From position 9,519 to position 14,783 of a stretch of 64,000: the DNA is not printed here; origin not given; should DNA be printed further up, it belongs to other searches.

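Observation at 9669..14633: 1655-aa coiled-coil protein with an N-terminal methyltransferase-like domain and two internal tandem-repeat arrays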

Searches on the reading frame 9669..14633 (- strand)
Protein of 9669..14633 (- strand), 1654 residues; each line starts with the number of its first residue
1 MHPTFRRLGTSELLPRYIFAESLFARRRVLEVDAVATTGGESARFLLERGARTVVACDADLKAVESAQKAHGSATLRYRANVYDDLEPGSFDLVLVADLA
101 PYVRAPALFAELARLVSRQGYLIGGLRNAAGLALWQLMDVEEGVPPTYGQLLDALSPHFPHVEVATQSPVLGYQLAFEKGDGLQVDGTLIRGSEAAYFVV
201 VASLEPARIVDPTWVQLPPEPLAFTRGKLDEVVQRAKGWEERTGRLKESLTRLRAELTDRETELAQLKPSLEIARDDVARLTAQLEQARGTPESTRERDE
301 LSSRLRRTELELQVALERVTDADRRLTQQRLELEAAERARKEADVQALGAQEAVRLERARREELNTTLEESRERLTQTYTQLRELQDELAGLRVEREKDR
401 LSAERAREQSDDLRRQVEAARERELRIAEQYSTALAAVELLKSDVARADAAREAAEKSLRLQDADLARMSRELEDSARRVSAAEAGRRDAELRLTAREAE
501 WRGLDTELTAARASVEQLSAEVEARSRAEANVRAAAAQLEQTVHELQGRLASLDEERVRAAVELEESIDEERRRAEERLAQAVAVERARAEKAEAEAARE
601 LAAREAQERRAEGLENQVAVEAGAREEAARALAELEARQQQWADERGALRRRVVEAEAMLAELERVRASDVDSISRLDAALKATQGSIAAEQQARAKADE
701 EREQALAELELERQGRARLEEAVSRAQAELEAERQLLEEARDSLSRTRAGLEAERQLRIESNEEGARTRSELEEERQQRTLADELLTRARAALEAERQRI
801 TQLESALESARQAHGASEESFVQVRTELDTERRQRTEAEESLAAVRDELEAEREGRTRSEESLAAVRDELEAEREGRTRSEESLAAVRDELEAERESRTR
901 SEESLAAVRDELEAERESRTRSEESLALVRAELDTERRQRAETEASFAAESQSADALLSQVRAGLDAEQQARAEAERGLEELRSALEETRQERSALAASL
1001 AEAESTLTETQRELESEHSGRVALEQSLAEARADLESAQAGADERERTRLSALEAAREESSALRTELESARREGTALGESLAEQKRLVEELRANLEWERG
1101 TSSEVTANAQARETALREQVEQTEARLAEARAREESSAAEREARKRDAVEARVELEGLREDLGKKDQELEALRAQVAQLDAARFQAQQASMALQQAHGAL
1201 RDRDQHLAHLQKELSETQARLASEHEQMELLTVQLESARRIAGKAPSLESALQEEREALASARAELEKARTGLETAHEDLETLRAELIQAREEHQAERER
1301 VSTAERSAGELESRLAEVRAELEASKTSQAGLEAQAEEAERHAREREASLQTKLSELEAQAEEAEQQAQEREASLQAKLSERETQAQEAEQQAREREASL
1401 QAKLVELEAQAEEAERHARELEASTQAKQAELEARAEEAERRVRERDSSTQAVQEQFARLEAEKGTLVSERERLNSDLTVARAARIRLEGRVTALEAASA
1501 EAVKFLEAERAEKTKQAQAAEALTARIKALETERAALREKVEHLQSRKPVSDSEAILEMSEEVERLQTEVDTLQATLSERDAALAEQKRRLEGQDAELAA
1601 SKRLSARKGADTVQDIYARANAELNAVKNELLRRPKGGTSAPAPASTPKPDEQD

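Call 6: search_protein_families(library=pfam, proteins=[window:9669-14633:-], max_evalue=1)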
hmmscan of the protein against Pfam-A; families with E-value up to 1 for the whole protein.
window:9669-14633:- (1654 aa): 6 families
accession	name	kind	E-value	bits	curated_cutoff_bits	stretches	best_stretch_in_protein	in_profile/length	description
PF08241.18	Methyltransf_11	-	5.2e-08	33.9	21.2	1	36-123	4-94/95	Methyltransferase domain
PF13649.12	Methyltransf_25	-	0.00015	22.9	27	1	36-120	5-97/97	Methyltransferase domain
PF12325.13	TMF_TATA_bd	-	0.013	16.1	29.1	2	1156-1222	15-81/115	TATA element modulatory factor 1 TATA binding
PF16515.11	HIP1_clath_bdg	-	0.015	16.1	28.8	1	221-287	24-91/99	Clathrin-binding domain of Huntingtin-interacting protein 1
PF08242.18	Methyltransf_12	-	0.023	15.8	30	1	38-121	7-97/98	Methyltransferase domain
PF05175.20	MTS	-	0.047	13.8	23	1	40-95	44-103/170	Methyltransferase small domain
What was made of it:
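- On Class I SAM-dependent methyltransferase (Pfam Methyltransf_11, PF08241): The Pfam score is 33.9 bits against a cutoff of 21.2 (call 6). The Pfam alignment starts at profile position 4 (call 6).
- Pfam Methyltransf_11 is above its cutoff (call 6).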

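Call 7: search_protein_families(library=ncbifam, proteins=[window:9669-14633:-], max_evalue=1)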
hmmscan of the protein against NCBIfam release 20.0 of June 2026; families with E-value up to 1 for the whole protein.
window:9669-14633:- (1654 aa): 7 families
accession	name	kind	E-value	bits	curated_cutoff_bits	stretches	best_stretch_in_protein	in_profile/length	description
TIGR02168.1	SMC_prok_B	equivalog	2.8e-24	85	567.35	6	248-527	672-952/1181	chromosome segregation protein SMC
TIGR02169.1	SMC_prok_A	equivalog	2.1e-21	75.4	729.4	4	231-448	728-943/1165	chromosome segregation protein SMC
NF045487.1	ASRP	equivalog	1.2e-12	47.3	300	4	1107-1376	152-439/593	archaea-specific SMC-related protein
NF038350.1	taxis_HmpF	equivalog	0.0023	16.4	200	3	1251-1429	135-312/553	pilus motility taxis protein HmpF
TIGR04523.1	Mplasa_alph_rch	subfamily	0.0036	15.3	270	3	719-1066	80-430/745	helix-rich protein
TIGR00406.1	prmA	equivalog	0.09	12.2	183.15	1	47-123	178-256/288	50S ribosomal protein L11 methyltransferase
NF040788.1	S-lay_SlaB_Mtsph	equivalog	0.16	10.8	700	0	503-556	319-372/416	S-layer protein SlaB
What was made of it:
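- On SMC (TIGR02168 / TIGR02169): Matches fall only in coiled-coil arms, and Pfam finds no SMC_N or hinge domain (calls 6, 7).
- NCBIfam SMC_prok_B (E 2.8e-24) and SMC_prok_A hits (call 7). There is no ABC ATPase head, no hinge and no Walker motifs (calls 6, 7).
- Tried and rejected: SMC membership: rejected (call 7).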

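Call 34: list_cluster_members(proteins=[window:9669-14633:-, L027:806-6421:+, L022:806-6670:+])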
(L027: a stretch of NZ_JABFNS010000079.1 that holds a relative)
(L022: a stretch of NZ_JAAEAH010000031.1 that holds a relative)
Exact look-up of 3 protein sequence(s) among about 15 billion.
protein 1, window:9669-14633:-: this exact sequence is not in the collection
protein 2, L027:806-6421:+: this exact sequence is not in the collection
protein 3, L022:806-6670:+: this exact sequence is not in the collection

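Call 77: search_solved_structures(query=window:9759-13958:-, max_evalue=0.001)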
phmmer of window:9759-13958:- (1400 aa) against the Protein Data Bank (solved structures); distinct sequences matched with E-value up to 0.001: 0.
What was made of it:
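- No hit of the rod to any solved structure at E <= 1e-3 (call 77).
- Tried and rejected: phmmer of the 1400-aa rod against all PDB sequences: no hit at E <= 1e-3 (call 77).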
